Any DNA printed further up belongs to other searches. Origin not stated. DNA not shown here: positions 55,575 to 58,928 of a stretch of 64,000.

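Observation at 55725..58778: AT-rich single-gene insertion encoding a metallophosphoesterase-NTPase fusion: candidate undescribed defence system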

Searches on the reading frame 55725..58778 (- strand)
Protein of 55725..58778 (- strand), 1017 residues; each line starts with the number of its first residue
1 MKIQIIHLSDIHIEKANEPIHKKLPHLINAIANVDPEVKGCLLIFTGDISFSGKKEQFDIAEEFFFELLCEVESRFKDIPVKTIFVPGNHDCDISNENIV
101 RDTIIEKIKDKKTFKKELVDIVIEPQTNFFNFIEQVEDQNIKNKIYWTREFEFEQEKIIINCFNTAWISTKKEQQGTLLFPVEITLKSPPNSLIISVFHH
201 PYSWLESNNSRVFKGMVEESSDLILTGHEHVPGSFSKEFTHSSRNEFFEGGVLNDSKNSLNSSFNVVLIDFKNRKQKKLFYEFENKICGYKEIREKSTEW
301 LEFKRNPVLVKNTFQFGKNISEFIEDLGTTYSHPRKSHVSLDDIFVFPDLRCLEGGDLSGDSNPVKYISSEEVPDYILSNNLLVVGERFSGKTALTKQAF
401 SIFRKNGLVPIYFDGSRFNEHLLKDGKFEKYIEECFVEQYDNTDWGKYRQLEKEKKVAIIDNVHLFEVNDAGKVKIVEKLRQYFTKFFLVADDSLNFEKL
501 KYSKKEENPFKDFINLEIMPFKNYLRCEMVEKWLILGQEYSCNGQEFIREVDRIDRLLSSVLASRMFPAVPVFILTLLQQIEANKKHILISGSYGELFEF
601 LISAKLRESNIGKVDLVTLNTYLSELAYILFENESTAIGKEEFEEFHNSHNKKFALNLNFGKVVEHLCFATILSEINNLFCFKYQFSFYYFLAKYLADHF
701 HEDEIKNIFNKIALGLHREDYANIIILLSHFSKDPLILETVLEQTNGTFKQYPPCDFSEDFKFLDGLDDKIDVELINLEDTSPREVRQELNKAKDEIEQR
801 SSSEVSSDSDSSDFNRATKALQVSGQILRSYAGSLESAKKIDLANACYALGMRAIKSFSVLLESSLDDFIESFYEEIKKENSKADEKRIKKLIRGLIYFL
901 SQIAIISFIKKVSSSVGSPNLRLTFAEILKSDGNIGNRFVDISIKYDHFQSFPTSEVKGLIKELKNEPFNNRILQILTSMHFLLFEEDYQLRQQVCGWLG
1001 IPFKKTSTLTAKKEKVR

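Call 3: search_protein_families(library=pfam, proteins=[window:55725-58778:-], max_evalue=1)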
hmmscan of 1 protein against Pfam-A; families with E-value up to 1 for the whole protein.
window:55725-58778:- (1017 aa): 8 families
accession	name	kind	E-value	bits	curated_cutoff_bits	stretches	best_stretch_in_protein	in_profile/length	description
PF00149.33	Metallophos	-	1e-11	46.1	21.5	1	4-232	2-191/191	Calcineurin-like phosphoesterase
PF24406.1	nSTAND_NTPase4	-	9.6e-11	42.1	27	1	639-692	4-58/58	Novel STAND NTPase 4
PF13173.12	AAA_14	-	9.7e-05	22.8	27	1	381-520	4-122/129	AAA domain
PF12850.12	Metallophos_2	-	0.014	15.9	27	1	4-237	2-124/154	Calcineurin-like phosphoesterase superfamily domain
PF12775.13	AAA_7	-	0.014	15.3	25.8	1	380-499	34-145/181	P-loop containing dynein motor region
PF04399.18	Glutaredoxin2_C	-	0.073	13.3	32.8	1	309-353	52-98/130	Glutaredoxin 2, C terminal domain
PF01637.24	ATPase_2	-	0.1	12.8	33.2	1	382-527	23-149/225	ATPase domain predominantly from Archaea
PF08776.16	VASP_tetra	-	0.28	11.2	25.8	1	784-797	13-26/36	VASP tetramerisation domain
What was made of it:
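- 57894..58778 (-): N-terminal metallophosphoesterase (calcineurin-like) effector domain, residues 1-295. Pfam Metallophos 1e-11, residues 4-232 (call 3).
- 57213..57671 (-): P-loop nucleotide-binding domain of a STAND/NACHT-like NTPase, residues 370-522 (Walker A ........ with K392; Walker B VAIID461-N462). Pfam AAA_14 is weak (call 3).
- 56727..57212 (-): STAND helical and winged-helix subdomains, residues 523-684. Pfam nSTAND_NTPase4 (PF24406) 9.6e-11, residues 639-692 (call 3).
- On NACHT clade (Pfam PF05729): No PF05729 hit for the window protein; the hits are nSTAND_NTPase4 and a weak AAA_14 (call 3).
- Closest known: Avs / bacterial NLR-like. Different: The Pfam NACHT model itself is not matched; the match is to nSTAND_NTPase4 (call 3).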

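Call 4: search_protein_families(library=padloc, proteins=[window:55725-58778:-], max_evalue=1)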
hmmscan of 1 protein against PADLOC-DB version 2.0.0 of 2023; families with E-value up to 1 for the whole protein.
window:55725-58778:- (1017 aa): 3 families
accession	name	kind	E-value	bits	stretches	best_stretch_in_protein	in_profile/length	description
PDLC05050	PDC-S60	-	8.4e-80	267.2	1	283-1007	159-894/906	-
PDLC05051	PDC-S60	-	1.7e-31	107.3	1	3-906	1-904/1027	-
PDLC04908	PDC-S10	-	0.0015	15.8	1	38-103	28-84/223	-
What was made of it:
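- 55725..58778 (-): DS-8 family anti-phage gene (1017 aa plus stop codon). PADLOC PDC-S60, 8.4e-80 and 1.7e-31 (call 4).
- On PADLOC PDC-S60: PDLC05050 8.4e-80 (residues 283-1007) and PDLC05051 1.7e-31 (residues 3-906) (call 4).
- Closest known: PADLOC candidate system PDC-S60. Same: It matches both PDC-S60 models (8.4e-80 and 1.7e-31; call 4).
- PADLOC PDC-S60 (call 4).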

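Call 5: search_protein_families(library=ncbifam, proteins=[window:55725-58778:-], max_evalue=1)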
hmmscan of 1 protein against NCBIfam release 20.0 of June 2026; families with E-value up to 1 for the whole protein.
window:55725-58778:- (1017 aa): 5 families
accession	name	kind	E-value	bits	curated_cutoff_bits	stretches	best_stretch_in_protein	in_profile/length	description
NF053861.1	DS8_antiphage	equivalog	2.3e-279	929.4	790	1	7-1001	1-994/994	anti-phage protein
NF053862.1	DS9_1_antiphage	equivalog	4.4e-11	42.3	420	1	4-173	195-359/486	anti-phage phosphoesterase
NF053878.1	FATransRegFadRBac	equivalog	0.0029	17.4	200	0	861-949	54-140/190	fatty acid metabolism transcriptional regulator FadR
TIGR00619.1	sbcd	subfamily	0.039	13.8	77.65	1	4-91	2-86/252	exonuclease subunit SbcD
TIGR00040.1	yfcE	subfamily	0.047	13.8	56.25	1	5-134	3-94/158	YfcE family phosphodiesterase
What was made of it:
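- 55725..58778 (-): NCBIfam NF053861.1 DS8_antiphage, 929 bits (cutoff 790), residues 7-1001 against profile positions 1-994 of 994 (call 5).
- On DS-8 anti-phage protein (NCBIfam NF053861.1 equivalog): 929.4 bits against a cutoff of 790; residues 7-1001 against profile positions 1-994 of 994 (call 5).
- On SbcCD / Mre11-Rad50 repair nuclease: TIGR00619 sbcd scores 13.8 bits against a cutoff of 77.65 (call 5).
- Closest known: DS-9A. Same: Related phosphoesterase domain (NCBIfam DS9_1 4.4e-11 over residues 4-173; call 5).
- NCBIfam equivalog DS8_antiphage, 2.3e-279, 929 bits against a cutoff of 790, end to end (call 5). The sbcD score is 13.8 bits against a cutoff of 77.65 (call 5).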

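Call 11: find_homologous_proteins(query=window:55725-58778:-, max_evalue=0.00001)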
Query window:55725-58778:- (1017 aa): 787 proteins with E <= 0.00001 among 8000 candidates; the best 120 are listed.
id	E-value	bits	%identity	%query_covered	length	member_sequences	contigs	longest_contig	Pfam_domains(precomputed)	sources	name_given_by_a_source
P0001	0.0e+0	2278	100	100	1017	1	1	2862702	PF00149.34,PF24406.2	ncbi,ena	-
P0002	0.0e+0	1293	58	100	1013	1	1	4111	PF00149.34,PF12775.14,PF24406.2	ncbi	-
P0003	6.2e-184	632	33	100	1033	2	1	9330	PF00149.34,PF24406.2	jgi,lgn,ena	-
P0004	6.5e-182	625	33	98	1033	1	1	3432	PF00149.34,PF24406.2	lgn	-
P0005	1.3e-178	614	32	98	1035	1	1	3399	PF00149.34,PF24406.2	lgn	-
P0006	1.1e-177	611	32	96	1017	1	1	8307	PF00149.34,PF24406.2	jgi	-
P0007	1.0e-176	608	33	100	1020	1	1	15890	PF00149.34,PF24406.2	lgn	-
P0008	2.0e-176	607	33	100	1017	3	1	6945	PF00149.34,PF24406.2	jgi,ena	-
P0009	2.2e-173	597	32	96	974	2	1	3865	PF24406.2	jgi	-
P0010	2.2e-172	594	33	100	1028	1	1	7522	PF00149.34,PF24406.2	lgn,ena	-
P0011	3.7e-172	593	31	100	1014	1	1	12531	PF00149.34,PF24406.2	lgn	-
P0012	3.4e-171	590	32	100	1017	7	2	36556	PF00149.34,PF24406.2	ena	-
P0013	6.7e-171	589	32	98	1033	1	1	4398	PF00149.34,PF24406.2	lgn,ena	-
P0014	2.5e-170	587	32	99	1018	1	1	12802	PF00149.34,PF24406.2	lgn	-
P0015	4.4e-170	586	32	100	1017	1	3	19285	PF00149.34,PF24406.2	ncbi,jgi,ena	jgi:hypothetical protein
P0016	9.5e-169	582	32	99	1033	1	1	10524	PF00149.34,PF24406.2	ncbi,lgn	-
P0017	1.7e-168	581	32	98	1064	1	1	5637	PF00149.34,PF24406.2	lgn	-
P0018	8.3e-168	578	33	100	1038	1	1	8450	PF00149.34,PF24406.2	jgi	jgi:calcineurin-like phosphoesterase family protein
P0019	2.6e-167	577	31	99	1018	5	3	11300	PF00149.34,PF24406.2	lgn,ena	-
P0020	8.4e-167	575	31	100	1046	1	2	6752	PF00149.34,PF24406.2,PF20720.4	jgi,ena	-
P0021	1.9e-166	574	33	98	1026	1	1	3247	PF13173.13,PF00149.34,PF24406.2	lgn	-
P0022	1.2e-164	568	32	100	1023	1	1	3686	PF00149.34,PF24406.2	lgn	-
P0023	4.7e-164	566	32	100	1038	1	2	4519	PF00149.34,PF24406.2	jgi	jgi:predicted MPP superfamily phosphohydrolase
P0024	3.9e-163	563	31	100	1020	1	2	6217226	PF00149.34,PF24406.2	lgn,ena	-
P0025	6.7e-163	562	30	100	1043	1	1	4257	PF00149.34,PF24406.2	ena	-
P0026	2.0e-162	561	32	98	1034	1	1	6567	PF00149.34,PF24406.2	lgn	-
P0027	5.3e-162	559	32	99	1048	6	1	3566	PF00149.34,PF24406.2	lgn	-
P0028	1.2e-161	558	31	98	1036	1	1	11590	PF00149.34,PF24406.2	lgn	-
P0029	1.6e-161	558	32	99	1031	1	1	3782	PF00149.34,PF24406.2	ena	-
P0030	3.1e-161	557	32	100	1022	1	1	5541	PF00149.34,PF24406.2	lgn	-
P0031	3.1e-161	557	29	99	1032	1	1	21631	PF00149.34,PF24406.2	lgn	-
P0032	3.9e-161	556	32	100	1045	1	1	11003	PF00149.34,PF24406.2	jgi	jgi:predicted MPP superfamily phosphohydrolase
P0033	1.8e-160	554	30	100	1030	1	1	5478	PF00149.34,PF24406.2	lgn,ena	-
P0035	2.3e-160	554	33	99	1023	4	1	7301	PF00149.34,PF12775.14,PF24406.2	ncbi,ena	-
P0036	2.6e-160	554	32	100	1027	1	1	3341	PF01695.24,PF00149.34,PF24406.2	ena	-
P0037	3.9e-160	553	31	98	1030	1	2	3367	PF00149.34,PF24406.2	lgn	-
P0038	5.0e-160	553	31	99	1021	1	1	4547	PF00149.34,PF24406.2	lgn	-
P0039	8.5e-160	552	29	99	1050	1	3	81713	PF00149.34,PF24406.2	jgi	jgi:hypothetical protein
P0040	3.1e-159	550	31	100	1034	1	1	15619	PF00149.34,PF24406.2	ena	-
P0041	5.8e-159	549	31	99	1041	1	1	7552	PF00149.34,PF24406.2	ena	-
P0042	7.6e-159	549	31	99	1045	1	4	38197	PF00149.34,PF24406.2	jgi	jgi:hypothetical protein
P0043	1.2e-158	548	31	100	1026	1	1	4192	PF00149.34,PF24406.2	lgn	-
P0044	1.8e-158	548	30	98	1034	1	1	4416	PF00149.34,PF24406.2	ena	-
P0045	2.9e-158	547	31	98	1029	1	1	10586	PF00149.34,PF24406.2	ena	-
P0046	3.2e-158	547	30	100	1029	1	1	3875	PF00149.34,PF24406.2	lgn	-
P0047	4.7e-158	546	29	99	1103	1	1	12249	PF00149.34,PF24406.2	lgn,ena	-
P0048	5.5e-158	546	30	100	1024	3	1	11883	PF00149.34,PF24406.2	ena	-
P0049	1.1e-157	545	30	94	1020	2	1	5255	PF24406.2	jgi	-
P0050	1.7e-157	544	31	100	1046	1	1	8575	PF00149.34,PF24406.2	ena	-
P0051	5.1e-157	543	30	98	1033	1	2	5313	PF00149.34,PF24406.2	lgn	-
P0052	7.2e-157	542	29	98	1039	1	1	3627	PF00149.34,PF24406.2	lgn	-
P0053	7.6e-157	542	31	100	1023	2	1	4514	PF00149.34,PF24406.2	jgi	jgi:hypothetical protein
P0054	8.8e-157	542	30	100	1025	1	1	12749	PF00149.34,PF24406.2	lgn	-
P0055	2.5e-156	540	31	99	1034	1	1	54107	PF00149.34,PF24406.2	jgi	jgi:hypothetical protein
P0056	3.1e-156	540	29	99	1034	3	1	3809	PF00149.34,PF24406.2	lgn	-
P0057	5.3e-156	539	30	96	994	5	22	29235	PF00149.34,PF24406.2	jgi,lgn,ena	-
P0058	6.3e-156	539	29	100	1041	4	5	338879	PF00149.34,PF24406.2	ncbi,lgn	ncbi:MAG: metallophosphoesterase [Verrucomicrobiales bacterium]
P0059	9.8e-156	538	30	100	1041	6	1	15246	PF00149.34,PF24406.2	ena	-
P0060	1.1e-155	538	30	100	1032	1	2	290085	PF00149.34,PF24406.2,PF13401.13,PF01637.25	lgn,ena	-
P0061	1.9e-155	538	30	100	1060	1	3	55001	PF00149.34,PF24406.2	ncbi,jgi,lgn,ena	-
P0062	2.2e-155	537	30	99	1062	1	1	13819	PF00149.34,PF24406.2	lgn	-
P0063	3.1e-155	537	30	100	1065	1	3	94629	PF00149.34,PF24406.2,PF00004.36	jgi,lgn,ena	-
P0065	5.5e-155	536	30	100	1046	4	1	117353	PF00149.34,PF24406.2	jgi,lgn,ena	-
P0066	7.4e-155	536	30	99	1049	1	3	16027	PF00149.34,PF24406.2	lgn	-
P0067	8.9e-155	535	31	100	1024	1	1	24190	PF12850.13,PF00149.34,PF24406.2,PF01637.25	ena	-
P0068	1.6e-154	534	30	99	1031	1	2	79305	PF00149.34,PF24406.2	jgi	jgi:DNA repair exonuclease SbcCD nuclease subunit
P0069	2.5e-154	534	31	99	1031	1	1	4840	PF00149.34,PF24406.2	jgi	jgi:hypothetical protein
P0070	2.8e-154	534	31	98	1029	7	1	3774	PF00149.34,PF24406.2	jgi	jgi:hypothetical protein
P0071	2.8e-154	534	31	99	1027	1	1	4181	PF00149.34,PF24406.2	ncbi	-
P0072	3.0e-154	534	31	96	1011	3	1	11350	PF24406.2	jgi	jgi:hypothetical protein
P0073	5.3e-154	533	30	98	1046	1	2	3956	PF00149.34,PF24406.2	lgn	-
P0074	7.3e-154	532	31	100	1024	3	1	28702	PF13173.13,PF00149.34,PF24406.2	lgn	-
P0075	1.0e-153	532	31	98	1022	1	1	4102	PF00149.34,PF24406.2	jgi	jgi:predicted MPP superfamily phosphohydrolase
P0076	1.1e-153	532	30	100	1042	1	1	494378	PF00149.34,PF24406.2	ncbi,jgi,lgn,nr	ncbi:MAG TPA: metallophosphoesterase [Pyrinomonadaceae bacterium]|jgi:predicted MPP superfamily phos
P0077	1.3e-153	531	29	100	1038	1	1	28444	PF00149.34,PF24406.2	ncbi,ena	-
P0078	4.7e-153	530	30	100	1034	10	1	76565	PF00149.34,PF24406.2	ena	-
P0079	5.1e-153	529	30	100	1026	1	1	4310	PF00149.34,PF24406.2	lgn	-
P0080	5.4e-153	529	31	100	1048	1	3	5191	PF12850.13,PF00149.34,PF24406.2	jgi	jgi:hypothetical protein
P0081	6.6e-153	529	31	99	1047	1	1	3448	PF00149.34,PF24406.2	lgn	-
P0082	8.0e-153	529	32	99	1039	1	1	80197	PF00149.34,PF24406.2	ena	-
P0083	8.5e-153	529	29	100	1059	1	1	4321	PF00149.34,PF24406.2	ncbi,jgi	-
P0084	1.2e-152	528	30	98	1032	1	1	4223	PF00149.34,PF24406.2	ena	-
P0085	1.8e-152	528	29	100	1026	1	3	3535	PF00149.34,PF24406.2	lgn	-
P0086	2.0e-152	528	30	98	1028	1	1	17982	PF00149.34,PF24406.2,PF13401.13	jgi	jgi:predicted phosphodiesterase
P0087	2.3e-152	527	30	99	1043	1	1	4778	PF00149.34,PF24406.2,PF13401.13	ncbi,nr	ncbi:MAG: hypothetical protein HOP00_12220 [Nitrospira sp.]|nr:hypothetical protein [Nitrospira sp.]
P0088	8.1e-152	526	29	100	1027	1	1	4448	PF00149.34,PF24406.2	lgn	-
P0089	8.7e-152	525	33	99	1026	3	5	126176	PF00149.34,PF24406.2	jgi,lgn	jgi:hypothetical protein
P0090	9.0e-152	525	29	99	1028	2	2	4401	PF00149.34,PF24406.2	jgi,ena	-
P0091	1.1e-151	525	31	99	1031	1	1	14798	PF00149.34,PF24406.2,PF13401.13,PF20720.4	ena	-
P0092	1.3e-151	525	31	100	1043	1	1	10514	PF00149.34,PF24406.2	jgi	jgi:hypothetical protein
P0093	2.1e-151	524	29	99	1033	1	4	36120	PF00149.34,PF24406.2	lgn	-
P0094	3.9e-151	523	30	100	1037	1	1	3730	PF00149.34,PF24406.2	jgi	jgi:hypothetical protein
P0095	4.5e-151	523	30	99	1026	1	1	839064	PF00149.34,PF05729.19,PF24406.2,PF13401.13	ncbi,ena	-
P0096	5.2e-151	523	29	99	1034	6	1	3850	PF00149.34,PF24406.2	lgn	-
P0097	5.3e-151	523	31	99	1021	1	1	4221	PF00149.34,PF24406.2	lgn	-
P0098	1.6e-150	521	31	100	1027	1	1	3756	PF00149.34,PF24406.2,PF13401.13,PF13191.13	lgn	-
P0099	1.9e-150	521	29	96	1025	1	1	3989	PF00149.34,PF24406.2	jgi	jgi:Calcineurin-like phosphoesterase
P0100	1.6e-149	518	30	99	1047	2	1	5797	PF00149.34,PF24406.2,PF13401.13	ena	-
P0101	3.3e-149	517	30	98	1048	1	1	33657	PF24406.2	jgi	-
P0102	3.6e-149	517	31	95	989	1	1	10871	PF24406.2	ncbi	-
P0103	3.7e-149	517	30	98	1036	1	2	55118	PF00149.34,PF24406.2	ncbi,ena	-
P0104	3.9e-149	517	29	97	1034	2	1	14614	PF00149.34,PF24406.2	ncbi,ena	-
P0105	5.3e-149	516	30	99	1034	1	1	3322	PF00149.34,PF24406.2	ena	-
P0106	9.6e-149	515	29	99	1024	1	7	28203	PF00149.34,PF24406.2,PF13401.13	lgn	-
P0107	1.7e-148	515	30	100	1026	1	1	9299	PF00149.34,PF24406.2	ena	-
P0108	2.3e-148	514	30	100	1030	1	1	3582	PF00149.34,PF24406.2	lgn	-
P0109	2.5e-148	514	29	100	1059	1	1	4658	PF00149.34,PF24406.2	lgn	-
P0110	3.1e-148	514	30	100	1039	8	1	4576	PF00149.34,PF24406.2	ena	-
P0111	5.1e-148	513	29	98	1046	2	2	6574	PF00149.34,PF24406.2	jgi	-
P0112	6.8e-148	513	31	98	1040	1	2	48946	PF00149.34,PF24406.2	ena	-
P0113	1.2e-147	512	31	98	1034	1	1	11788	PF00149.34,PF24406.2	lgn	-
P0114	1.3e-147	512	31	99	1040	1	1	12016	PF00149.34,PF24406.2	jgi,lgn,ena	-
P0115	1.5e-147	511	31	100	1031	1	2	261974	PF00149.34,PF24406.2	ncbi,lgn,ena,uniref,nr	ncbi:MAG: metallophosphoesterase [Alphaproteobacteria bacterium]|uniref:Metallophosphoesterase n=1 T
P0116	2.2e-147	511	30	100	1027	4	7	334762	PF00149.34,PF24406.2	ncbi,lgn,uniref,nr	ncbi:STAND family AAA ATPase [Bacillus thuringiensis]|uniref:STAND family AAA ATPase n=1 Tax=Bacillu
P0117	2.2e-147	511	30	98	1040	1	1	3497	PF00149.34,PF24406.2,PF13401.13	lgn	-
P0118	5.1e-147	510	29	100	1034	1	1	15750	PF00149.34,PF24406.2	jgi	jgi:GTPase SAR1 family protein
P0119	5.2e-147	510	29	99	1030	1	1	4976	PF00149.34,PF24406.2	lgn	-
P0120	8.8e-147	509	28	100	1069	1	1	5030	PF00149.34,PF24406.2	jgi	jgi:hypothetical protein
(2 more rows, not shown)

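Call 12: find_encoding_contigs(protein=window:55725-58778:-, flank=10000, max_places=3)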
Protein window:55725-58778:- (1017 aa): no gene with exactly this product is on record in the collection.

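Call 15: find_encoding_contigs(protein=P0001, flank=10000, max_places=3)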
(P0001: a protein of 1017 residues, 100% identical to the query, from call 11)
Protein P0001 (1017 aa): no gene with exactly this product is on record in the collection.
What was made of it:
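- Tried and rejected: Exact-sequence look-up of the window protein failed twice (calls 12, 15).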
